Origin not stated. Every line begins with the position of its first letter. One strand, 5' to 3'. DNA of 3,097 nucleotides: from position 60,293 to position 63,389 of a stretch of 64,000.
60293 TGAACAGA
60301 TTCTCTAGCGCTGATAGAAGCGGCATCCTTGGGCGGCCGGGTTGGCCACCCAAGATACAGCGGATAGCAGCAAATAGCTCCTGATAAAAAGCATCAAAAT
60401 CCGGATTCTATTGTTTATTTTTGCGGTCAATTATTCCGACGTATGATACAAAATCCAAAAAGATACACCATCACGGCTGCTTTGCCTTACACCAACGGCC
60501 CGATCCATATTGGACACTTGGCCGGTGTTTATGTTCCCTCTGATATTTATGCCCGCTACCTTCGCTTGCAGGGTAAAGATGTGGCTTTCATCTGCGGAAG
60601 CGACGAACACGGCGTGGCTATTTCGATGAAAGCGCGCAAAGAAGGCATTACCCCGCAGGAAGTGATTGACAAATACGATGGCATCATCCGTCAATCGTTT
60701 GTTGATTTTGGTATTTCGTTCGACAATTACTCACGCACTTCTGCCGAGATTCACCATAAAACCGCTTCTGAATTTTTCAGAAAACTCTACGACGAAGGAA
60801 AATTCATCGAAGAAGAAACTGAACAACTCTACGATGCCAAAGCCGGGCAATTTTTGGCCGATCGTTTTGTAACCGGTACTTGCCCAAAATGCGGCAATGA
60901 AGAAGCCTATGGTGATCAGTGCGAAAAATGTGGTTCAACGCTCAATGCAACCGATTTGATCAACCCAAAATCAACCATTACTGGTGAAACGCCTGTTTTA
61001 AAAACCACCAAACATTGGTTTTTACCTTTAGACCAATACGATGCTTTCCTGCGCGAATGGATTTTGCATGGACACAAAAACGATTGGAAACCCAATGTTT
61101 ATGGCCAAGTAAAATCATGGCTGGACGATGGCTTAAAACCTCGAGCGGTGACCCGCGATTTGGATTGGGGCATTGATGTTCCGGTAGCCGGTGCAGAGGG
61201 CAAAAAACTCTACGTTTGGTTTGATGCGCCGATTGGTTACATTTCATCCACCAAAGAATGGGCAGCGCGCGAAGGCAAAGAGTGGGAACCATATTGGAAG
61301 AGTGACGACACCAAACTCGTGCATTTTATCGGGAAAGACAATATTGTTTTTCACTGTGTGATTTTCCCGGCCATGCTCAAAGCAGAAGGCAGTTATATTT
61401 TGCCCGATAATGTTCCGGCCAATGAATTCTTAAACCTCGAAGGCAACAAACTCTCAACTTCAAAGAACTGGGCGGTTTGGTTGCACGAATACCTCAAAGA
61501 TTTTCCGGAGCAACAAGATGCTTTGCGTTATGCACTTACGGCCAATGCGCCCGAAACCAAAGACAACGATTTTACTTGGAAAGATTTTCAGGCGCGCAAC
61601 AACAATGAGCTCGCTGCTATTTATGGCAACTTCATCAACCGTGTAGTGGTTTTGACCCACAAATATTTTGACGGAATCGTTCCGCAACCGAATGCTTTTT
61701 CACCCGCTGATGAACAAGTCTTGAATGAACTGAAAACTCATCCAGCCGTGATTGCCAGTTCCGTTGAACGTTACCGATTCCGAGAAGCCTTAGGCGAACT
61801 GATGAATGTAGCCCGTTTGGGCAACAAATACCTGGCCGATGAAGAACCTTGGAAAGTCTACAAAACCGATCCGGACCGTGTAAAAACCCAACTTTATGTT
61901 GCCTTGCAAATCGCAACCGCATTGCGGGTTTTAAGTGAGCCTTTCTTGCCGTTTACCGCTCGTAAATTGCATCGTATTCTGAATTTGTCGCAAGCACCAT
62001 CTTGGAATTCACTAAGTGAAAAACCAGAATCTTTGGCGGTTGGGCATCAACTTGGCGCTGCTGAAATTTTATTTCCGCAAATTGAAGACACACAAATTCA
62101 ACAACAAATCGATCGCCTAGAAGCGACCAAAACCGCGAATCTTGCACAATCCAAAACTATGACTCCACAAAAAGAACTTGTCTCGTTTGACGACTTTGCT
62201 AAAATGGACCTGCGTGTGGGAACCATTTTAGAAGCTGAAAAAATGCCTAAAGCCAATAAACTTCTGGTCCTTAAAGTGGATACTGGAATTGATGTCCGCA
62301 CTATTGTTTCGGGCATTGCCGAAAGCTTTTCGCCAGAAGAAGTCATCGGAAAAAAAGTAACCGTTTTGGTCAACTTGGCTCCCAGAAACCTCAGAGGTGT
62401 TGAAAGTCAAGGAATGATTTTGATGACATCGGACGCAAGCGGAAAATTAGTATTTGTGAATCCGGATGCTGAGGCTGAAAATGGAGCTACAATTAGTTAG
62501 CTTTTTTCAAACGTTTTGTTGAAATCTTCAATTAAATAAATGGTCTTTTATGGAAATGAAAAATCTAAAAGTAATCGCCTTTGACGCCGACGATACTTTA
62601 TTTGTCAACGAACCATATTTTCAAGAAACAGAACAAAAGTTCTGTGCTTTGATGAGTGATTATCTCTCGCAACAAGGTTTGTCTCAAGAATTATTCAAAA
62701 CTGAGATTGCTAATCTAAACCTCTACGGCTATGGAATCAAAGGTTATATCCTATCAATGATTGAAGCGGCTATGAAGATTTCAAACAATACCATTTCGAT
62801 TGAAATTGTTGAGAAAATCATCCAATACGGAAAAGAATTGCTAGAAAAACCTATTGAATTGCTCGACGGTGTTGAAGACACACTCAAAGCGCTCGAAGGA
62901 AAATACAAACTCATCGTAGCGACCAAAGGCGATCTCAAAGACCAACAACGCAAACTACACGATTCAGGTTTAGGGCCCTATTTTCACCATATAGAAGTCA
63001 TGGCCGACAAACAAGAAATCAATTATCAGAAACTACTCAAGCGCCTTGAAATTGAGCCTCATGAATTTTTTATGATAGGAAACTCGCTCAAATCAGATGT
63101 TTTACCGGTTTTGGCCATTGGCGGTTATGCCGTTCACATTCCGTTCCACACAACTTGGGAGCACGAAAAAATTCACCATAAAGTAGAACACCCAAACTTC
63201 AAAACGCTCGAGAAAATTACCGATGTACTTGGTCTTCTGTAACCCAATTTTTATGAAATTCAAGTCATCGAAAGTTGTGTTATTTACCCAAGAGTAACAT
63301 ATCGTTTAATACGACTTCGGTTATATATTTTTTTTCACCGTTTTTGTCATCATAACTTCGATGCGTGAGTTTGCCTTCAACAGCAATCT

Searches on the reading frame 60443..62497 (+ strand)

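Call 37: search_protein_families(library=pfam, proteins=[window:60443-62497:+], max_evalue=0.00001)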
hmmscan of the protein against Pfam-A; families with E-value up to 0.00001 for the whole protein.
window:60443-62497:+ (685 aa): 4 families
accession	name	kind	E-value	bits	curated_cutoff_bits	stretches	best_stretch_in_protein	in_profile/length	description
PF09334.17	tRNA-synt_1g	-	2.6e-159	530.6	20.1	1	9-401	2-390/391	tRNA synthetases class I (M)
PF01588.26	tRNA_bind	-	5.5e-27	94.2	27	1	590-682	1-95/96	Putative tRNA binding domain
PF19303.5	Anticodon_3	-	1e-23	84.3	23.5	1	413-562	1-150/152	Anticodon binding domain of methionyl tRNA ligase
PF00133.28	tRNA-synt_1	-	1.7e-15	57.2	22.7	1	5-251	22-248/414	tRNA synthetases class I (I, L, M and V)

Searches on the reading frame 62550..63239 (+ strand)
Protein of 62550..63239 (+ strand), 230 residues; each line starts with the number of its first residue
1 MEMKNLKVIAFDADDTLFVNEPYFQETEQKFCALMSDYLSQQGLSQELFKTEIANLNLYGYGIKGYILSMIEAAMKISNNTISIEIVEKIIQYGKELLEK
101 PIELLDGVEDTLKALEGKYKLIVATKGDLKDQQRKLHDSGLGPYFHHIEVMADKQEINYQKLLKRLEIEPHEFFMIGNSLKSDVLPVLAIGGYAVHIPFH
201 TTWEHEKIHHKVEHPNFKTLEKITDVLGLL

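Call 83: search_protein_families(library=pfam, proteins=[window:62550-63239:+], max_evalue=0.00001)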
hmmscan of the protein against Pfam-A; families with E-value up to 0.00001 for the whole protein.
window:62550-63239:+ (230 aa): 2 families
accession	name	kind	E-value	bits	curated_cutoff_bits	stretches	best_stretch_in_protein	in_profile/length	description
PF00702.32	Hydrolase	-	6.4e-15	56.5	26.4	1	7-185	2-185/191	haloacid dehalogenase-like hydrolase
PF13419.12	HAD_2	-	1.1e-09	39.1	23.8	1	27-180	12-162/178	Haloacid dehalogenase-like hydrolase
